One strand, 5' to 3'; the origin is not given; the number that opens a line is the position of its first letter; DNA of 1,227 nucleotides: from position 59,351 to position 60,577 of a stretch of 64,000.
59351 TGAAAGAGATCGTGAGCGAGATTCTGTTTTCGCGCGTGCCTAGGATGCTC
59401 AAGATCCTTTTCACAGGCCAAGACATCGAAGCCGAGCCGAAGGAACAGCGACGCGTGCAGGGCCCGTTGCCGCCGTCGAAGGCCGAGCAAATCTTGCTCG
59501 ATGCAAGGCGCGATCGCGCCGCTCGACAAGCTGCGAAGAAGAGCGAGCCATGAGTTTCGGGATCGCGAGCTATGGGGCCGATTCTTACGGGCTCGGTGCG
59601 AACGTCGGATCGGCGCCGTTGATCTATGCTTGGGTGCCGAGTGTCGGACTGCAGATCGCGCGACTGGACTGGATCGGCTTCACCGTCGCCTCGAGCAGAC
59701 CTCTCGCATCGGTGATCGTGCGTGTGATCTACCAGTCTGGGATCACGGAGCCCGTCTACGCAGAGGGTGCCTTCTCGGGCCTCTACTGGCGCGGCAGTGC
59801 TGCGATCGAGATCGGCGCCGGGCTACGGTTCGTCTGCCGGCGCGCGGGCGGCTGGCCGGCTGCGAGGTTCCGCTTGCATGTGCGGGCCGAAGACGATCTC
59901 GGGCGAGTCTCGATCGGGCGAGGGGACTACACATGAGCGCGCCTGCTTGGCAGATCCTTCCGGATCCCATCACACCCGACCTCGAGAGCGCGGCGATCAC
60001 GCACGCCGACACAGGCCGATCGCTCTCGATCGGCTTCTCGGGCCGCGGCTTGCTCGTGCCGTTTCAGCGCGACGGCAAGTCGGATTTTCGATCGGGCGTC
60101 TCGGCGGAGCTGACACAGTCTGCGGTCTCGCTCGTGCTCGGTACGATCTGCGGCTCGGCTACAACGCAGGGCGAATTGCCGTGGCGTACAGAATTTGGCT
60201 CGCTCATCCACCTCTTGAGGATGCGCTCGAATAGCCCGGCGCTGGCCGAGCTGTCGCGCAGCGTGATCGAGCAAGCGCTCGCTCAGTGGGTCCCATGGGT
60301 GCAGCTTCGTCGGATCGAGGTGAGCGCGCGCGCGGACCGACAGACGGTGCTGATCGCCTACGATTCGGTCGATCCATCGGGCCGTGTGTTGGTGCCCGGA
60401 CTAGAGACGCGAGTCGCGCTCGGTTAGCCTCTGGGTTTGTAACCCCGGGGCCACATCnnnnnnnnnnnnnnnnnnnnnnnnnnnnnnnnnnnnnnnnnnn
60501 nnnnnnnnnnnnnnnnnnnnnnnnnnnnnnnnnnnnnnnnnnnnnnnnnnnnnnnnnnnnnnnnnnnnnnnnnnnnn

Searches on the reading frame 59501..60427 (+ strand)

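Call 64: search_protein_families(library=pfam, max_evalue=0.001, proteins=[window:59501-60427:+])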
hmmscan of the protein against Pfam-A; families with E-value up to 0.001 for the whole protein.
window:59501-60427:+ (308 aa): 1 family
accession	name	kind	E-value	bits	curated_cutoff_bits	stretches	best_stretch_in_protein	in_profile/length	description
PF04965.19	GPW_gp25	-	3.1e-05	24.1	27.2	1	209-281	11-81/96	Baseplate wedge protein gp25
